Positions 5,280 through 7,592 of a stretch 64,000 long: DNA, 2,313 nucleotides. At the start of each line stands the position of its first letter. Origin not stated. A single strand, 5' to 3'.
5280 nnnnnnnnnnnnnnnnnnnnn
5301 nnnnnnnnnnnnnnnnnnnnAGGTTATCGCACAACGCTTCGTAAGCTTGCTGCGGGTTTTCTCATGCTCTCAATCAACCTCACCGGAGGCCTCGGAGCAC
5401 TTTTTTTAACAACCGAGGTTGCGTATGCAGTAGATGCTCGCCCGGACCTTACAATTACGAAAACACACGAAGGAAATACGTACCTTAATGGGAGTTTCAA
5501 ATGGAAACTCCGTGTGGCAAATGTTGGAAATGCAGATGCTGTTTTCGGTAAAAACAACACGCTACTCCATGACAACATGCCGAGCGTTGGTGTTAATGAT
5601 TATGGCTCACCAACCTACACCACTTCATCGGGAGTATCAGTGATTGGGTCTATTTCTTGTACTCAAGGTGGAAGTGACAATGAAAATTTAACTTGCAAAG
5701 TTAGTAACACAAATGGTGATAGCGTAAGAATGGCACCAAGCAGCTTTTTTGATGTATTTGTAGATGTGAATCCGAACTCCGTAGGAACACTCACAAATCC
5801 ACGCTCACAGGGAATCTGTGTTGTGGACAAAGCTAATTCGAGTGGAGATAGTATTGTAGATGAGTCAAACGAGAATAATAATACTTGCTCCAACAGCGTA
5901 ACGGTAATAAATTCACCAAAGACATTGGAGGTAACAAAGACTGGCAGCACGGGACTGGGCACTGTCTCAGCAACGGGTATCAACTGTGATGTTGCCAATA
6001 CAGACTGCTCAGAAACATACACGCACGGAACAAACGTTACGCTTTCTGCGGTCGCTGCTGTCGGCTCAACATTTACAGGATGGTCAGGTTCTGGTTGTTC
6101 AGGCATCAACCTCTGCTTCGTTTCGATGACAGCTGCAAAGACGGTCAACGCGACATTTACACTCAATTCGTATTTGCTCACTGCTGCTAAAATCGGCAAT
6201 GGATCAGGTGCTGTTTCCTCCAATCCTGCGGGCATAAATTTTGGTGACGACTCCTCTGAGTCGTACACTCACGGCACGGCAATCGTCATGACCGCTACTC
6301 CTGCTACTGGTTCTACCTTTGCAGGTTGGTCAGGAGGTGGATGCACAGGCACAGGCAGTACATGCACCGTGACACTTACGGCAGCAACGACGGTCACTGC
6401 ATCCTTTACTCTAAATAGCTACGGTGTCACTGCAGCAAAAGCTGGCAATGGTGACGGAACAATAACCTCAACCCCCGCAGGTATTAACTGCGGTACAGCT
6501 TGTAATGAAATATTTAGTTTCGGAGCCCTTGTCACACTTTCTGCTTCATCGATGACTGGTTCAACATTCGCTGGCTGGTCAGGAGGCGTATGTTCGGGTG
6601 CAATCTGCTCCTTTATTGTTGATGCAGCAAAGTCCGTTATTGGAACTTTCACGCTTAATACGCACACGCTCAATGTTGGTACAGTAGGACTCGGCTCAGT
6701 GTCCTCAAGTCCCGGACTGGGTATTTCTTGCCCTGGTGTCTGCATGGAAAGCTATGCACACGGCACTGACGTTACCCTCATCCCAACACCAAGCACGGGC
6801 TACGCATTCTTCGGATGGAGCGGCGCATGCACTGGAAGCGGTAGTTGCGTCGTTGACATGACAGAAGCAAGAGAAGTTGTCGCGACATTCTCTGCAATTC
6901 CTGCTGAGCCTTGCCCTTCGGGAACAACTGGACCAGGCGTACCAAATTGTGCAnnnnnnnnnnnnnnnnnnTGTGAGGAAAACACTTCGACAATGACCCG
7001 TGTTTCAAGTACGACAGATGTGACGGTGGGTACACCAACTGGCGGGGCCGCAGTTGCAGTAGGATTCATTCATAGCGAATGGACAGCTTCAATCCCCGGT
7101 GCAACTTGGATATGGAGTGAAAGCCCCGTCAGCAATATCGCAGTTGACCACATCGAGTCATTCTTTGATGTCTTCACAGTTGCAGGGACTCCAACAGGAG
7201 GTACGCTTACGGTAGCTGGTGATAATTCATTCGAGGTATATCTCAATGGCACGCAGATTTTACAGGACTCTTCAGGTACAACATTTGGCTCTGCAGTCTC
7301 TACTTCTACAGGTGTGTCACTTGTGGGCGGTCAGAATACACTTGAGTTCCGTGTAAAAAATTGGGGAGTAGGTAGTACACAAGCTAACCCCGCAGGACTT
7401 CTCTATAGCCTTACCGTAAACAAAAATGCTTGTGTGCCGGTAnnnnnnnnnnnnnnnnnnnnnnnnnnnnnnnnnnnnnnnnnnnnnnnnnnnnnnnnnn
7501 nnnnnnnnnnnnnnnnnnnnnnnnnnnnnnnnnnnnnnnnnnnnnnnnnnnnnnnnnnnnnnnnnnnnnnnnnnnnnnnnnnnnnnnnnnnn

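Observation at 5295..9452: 1385-aa multi-module surface protein: CARDB/DUF11-like domain, 4 InlB-B-type repeats, beta-sandwich region, C-terminal peptidoglycan-binding-like domain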

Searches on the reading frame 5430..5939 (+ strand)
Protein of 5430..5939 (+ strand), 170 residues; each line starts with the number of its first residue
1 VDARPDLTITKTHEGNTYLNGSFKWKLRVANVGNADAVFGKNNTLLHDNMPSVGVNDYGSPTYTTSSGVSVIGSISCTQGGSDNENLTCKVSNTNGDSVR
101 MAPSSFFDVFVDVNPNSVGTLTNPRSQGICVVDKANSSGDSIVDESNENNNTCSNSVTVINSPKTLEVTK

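Call 16: search_protein_families(library=pfam, proteins=[window:5430-5939:+], max_evalue=10)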
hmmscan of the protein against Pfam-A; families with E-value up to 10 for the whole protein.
seq(170 aa): 1 family
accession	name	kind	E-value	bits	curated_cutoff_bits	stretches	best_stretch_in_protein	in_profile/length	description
PF07705.17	CARDB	-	0.029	15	22.7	1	4-38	1-36/101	CARDB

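Call 17: search_protein_families(library=ncbifam, proteins=[window:5430-5939:+], max_evalue=10)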
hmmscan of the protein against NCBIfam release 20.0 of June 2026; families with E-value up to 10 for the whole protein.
seq(170 aa): 0 families

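Call 40: find_homologous_proteins(query=A5, max_evalue=0.001)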
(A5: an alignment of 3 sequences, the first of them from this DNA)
Query A5 (3 sequences) (170 aa, profile of the alignment): 1 proteins with E <= 0.001 among 1149 candidates.
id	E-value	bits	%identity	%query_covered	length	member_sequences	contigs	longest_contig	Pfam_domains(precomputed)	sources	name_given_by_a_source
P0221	1.3e-29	121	35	94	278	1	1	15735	PF07705.18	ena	-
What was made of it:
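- Tried and rejected: The word-index search with the N-domain alignment found only one protein (call 40).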

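Call 41: search_protein_families(library=pfam, proteins=[P0221], max_evalue=0.1)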
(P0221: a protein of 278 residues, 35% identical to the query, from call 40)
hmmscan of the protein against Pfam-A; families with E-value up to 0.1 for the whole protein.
P0221 (278 aa): 4 families
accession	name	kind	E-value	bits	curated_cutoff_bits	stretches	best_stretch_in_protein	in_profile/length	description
PF07705.17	CARDB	-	3.3e-11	43.7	22.7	2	43-112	38-100/101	CARDB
PF06280.18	fn3_5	-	0.00095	20.3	27.6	1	23-79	33-82/112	Fn3-like domain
PF15780.11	ASH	-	0.011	16.3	27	0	42-82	40-80/98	Abnormal spindle-like microcephaly-assoc'd, ASPM-SPD-2-Hydin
PF07151.18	DUF1391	-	0.056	13.6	27.3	0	9-42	3-36/48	Protein of unknown function (DUF1391)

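Call 53: search_protein_representatives(alignment_id=A5)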
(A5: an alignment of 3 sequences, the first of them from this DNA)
Query: 3 sequences, 168 profile positions. Proteins with E-value up to 0.001 (for the whole library): 721; up to 1e-10: 469; up to 1e-30: 130. The best 150 are listed.
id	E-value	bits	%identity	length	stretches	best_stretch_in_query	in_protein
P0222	3.5e-249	833.9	-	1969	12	2-163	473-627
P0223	8.1e-228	764.4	-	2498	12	1-161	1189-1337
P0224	7.1e-217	728.8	-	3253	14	3-162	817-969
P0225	3.3e-165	560.7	-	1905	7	2-160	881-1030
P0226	1.1e-151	516.7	-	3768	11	2-162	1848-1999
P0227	2.8e-149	508.9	-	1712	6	1-165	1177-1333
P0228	3.3e-143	489.1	-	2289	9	2-159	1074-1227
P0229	5.2e-137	469.0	-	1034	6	5-162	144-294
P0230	5.6e-120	413.5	-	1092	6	10-159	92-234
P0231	1.9e-118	408.6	-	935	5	2-159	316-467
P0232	2.4e-112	388.7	-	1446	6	2-162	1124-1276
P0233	8.9e-105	364.1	-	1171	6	1-162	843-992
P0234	1.3e-103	360.2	-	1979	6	3-163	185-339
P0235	2.9e-100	349.4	-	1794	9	2-162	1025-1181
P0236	5.1e-97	338.8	-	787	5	3-165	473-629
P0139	1.5e-92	324.3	-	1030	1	1-163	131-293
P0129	1.5e-92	324.3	-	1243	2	1-167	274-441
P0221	4.2e-30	121.1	-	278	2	4-161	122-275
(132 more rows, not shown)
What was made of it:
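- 5430..5918 (+): N-terminal ~160-aa CARDB-like domain (aa 46-208), the distal tip. The same domain type occurs in 721 cluster representatives, in up to 14 tandem copies (call 53).
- Tried and rejected: The exhaustive search (call 53) showed that the domain is in fact widespread.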

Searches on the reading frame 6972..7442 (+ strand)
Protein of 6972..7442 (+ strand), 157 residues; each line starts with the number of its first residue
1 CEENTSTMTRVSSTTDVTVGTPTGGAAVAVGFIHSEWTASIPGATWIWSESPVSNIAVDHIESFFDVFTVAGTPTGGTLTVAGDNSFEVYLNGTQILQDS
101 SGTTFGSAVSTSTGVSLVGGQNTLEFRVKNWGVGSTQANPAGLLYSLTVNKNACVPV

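Call 16: search_protein_families(library=pfam, proteins=[window:6972-7442:+], max_evalue=10)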
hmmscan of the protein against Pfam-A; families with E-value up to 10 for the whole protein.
seq(157 aa): 1 family
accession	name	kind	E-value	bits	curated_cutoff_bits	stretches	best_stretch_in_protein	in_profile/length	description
PF01699.29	Na_Ca_ex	-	0.015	15.7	24.9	1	52-118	15-81/151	Sodium/calcium exchanger protein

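Call 17: search_protein_families(library=ncbifam, proteins=[window:6972-7442:+], max_evalue=10)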
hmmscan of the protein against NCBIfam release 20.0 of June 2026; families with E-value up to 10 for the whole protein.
seq(157 aa): 0 families

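Call 51: search_solved_structures(query=A7, max_evalue=10, show_alignments=1)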
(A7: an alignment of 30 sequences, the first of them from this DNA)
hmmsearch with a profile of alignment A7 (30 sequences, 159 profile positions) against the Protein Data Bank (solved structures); distinct sequences matched with E-value up to 10: 21.
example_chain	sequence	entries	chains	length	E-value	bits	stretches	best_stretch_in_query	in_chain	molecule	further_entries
6t1d_A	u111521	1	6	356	2e-13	54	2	38-131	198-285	Lectin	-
6t0q_A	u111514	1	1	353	2.4e-13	53.7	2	38-131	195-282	Lectin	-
6kbj_A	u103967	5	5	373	3.3e-13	53.3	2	38-131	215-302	Lectin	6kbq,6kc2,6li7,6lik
3w5m_A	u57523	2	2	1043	3.1e-12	50.1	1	37-134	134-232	Putative rhamnosidase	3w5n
2okx_A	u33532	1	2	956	0.0026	21.1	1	40-131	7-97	Rhamnosidase B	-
6gsz_A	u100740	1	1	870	0.0099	19.2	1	46-128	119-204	Alpha-L-rhamnosidase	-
7kmm_A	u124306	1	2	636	0.034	17.5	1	69-133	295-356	Sialic acid-specific 9-O-acetylesterase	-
1xyn_A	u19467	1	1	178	0.22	14.8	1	35-87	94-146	ENDO-1,4-BETA-XYLANASE I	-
6x7j_A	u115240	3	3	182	0.28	14.5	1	75-113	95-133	Antifreeze protein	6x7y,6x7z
6x8y_A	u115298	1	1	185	0.29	14.5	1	75-113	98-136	Antifreeze protein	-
6x8d_A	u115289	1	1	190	0.29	14.4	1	75-113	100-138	Antifreeze protein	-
6x9m_A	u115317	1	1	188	0.29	14.4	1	75-113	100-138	Antifreeze protein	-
6xac_A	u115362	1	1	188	0.29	14.4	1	75-113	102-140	Antifreeze protein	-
5j6y_A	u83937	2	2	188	0.29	14.4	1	75-113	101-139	Antifreeze protein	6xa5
6x95_A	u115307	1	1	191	0.29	14.4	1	75-113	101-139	Antifreeze protein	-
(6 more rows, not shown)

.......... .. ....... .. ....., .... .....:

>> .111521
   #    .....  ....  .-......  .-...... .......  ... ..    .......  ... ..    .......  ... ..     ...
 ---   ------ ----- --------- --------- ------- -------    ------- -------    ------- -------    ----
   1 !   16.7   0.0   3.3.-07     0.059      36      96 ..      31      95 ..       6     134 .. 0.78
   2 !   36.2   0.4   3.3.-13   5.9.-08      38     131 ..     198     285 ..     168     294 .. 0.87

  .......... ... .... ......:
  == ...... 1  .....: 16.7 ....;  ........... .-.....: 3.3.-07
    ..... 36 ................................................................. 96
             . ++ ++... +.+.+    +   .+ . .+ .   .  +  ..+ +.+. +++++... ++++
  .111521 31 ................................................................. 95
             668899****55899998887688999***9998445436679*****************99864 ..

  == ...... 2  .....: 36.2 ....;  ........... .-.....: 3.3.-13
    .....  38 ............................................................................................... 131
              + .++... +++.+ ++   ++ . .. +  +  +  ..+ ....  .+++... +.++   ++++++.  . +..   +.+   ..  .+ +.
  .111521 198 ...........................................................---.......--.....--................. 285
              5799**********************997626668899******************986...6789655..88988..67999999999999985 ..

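Call 52: search_protein_families(library=pfam, alignment_id=A7, max_evalue=1)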
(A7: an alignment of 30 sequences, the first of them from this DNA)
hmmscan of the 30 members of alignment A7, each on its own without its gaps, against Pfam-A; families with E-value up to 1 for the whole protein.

A. member 1, seq(157 aa): 1 family
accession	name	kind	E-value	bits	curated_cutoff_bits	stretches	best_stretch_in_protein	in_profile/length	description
PF01699.29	Na_Ca_ex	-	0.015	15.7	24.9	1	52-118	15-81/151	Sodium/calcium exchanger protein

B. families by the number of members that match (of 30 scanned): 26 families (the first 25 are shown)
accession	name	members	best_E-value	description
PF02837.24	Glyco_hydro_2_N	4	1.2e-07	Glycosyl hydrolases family 2, sugar binding domain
PF14683.12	CBM-like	4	0.0067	Polysaccharide lyase family 4, domain III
PF12733.13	Cadherin-like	4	0.029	Cadherin-like beta sandwich domain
PF08531.16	Bac_rhamnosid_N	3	0.0012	Alpha-L-rhamnosidase N-terminal domain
PF07691.17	PA14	3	0.049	PA14 domain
PF24142.1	Beta-sand_ComC_1st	2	0.035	EGF-like domain-containing protein ComC first beta-sandwich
PF09136.16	Glucodextran_B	2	0.15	Glucodextranase, domain B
PF22666.2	Glyco_hydro_2_N2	1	0.00077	Glycosyl hydrolase 2 galactose-binding domain-like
PF21467.3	BetaGal_gal-bd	1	0.004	Beta-galactosidase, galactose-binding domain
PF19267.4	CIS_spike_tip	1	0.0056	Contractile injection system spike tip protein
PF14352.11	DUF4402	1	0.011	Domain of unknown function (DUF4402)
PF10785.14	NADH-u_ox-rdase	1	0.012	NADH-ubiquinone oxidoreductase complex I, 21 kDa subunit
PF01699.29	Na_Ca_ex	1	0.015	Sodium/calcium exchanger protein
PF10895.14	DUF2715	1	0.018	Domain of unknown function (DUF2715)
PF19740.4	DUF6229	1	0.028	Family of unknown function (DUF6229)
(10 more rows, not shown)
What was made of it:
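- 6972..7442 (+): X1: CBM67-like, calcium-type lectin module (aa 560-716); D643-N644 is the candidate Ca2+/sugar dyad. Sub-threshold Pfam Glyco_hydro_2_N and Bac_rhamnosid_N hits occur in a few members (call 52).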

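Call 54: search_solved_structures(query=A7, max_evalue=0.01, show_alignments=5)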
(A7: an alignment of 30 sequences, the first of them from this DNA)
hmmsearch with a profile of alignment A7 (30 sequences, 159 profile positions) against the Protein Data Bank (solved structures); distinct sequences matched with E-value up to 0.01: 6.
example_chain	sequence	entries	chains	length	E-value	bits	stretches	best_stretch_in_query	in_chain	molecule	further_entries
6t1d_A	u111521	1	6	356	2e-13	54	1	38-131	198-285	Lectin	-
6t0q_A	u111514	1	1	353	2.4e-13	53.7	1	38-131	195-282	Lectin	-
6kbj_A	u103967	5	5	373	3.3e-13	53.3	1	38-131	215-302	Lectin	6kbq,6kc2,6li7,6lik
3w5m_A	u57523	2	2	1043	3.1e-12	50.1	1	37-134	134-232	Putative rhamnosidase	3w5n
2okx_A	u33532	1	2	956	0.0026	21.1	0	40-131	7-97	Rhamnosidase B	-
6gsz_A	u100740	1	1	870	0.0099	19.2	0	46-128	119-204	Alpha-L-rhamnosidase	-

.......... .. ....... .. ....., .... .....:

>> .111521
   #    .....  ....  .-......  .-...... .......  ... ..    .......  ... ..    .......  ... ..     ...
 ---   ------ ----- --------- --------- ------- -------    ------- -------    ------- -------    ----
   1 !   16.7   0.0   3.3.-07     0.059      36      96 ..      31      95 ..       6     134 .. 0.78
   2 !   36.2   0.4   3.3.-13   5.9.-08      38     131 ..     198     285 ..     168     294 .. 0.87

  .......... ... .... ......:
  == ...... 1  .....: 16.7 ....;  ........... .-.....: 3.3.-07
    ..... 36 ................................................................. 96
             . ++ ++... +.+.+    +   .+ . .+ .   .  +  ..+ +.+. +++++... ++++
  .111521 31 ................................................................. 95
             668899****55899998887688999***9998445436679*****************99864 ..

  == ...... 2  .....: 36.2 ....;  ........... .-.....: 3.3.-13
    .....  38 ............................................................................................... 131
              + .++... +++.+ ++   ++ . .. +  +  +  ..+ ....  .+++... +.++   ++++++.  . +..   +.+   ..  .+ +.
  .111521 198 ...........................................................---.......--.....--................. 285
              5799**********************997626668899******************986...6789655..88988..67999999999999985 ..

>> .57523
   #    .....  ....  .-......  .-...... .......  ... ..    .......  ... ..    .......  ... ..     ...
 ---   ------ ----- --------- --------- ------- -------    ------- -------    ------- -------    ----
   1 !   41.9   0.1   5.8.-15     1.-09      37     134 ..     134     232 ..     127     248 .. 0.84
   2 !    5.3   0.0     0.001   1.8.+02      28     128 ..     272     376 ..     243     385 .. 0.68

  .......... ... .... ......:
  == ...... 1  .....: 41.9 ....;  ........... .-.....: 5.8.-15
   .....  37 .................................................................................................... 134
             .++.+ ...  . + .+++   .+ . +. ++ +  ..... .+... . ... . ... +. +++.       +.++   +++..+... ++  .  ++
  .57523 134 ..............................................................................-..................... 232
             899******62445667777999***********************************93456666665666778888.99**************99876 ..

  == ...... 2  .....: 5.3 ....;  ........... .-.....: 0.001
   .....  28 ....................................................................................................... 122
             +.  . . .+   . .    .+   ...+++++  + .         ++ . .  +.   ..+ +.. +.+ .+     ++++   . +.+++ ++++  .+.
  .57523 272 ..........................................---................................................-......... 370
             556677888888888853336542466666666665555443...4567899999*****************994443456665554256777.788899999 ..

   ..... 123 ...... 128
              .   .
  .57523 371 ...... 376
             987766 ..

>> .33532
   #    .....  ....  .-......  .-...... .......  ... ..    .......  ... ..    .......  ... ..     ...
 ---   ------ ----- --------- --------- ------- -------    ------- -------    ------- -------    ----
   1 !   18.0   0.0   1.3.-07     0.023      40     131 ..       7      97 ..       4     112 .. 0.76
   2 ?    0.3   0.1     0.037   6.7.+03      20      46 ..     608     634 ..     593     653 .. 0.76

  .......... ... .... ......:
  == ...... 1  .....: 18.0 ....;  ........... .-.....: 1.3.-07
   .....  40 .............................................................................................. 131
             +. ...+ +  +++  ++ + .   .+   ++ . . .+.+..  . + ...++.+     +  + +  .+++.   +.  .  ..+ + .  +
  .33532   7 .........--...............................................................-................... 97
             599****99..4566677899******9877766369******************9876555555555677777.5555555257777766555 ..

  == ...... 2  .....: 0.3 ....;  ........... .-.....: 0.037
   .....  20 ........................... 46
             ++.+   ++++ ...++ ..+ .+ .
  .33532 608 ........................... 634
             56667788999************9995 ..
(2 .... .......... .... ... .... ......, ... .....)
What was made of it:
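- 6972..7442 (+): The invariant DN aligns with D179-N180 of 3w5m and DD of the lectin (calls 51 and 54).
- On CBM67: The profile of 30 X1 copies matches 3w5m residues 134-232 at E 3.1e-12 and the lectins 6t1d/6kbj at E 2e-13 (calls 51 and 54).
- It has two CBM-type modules of kinds otherwise attached to glycoside hydrolases (calls 51, 52, 54).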
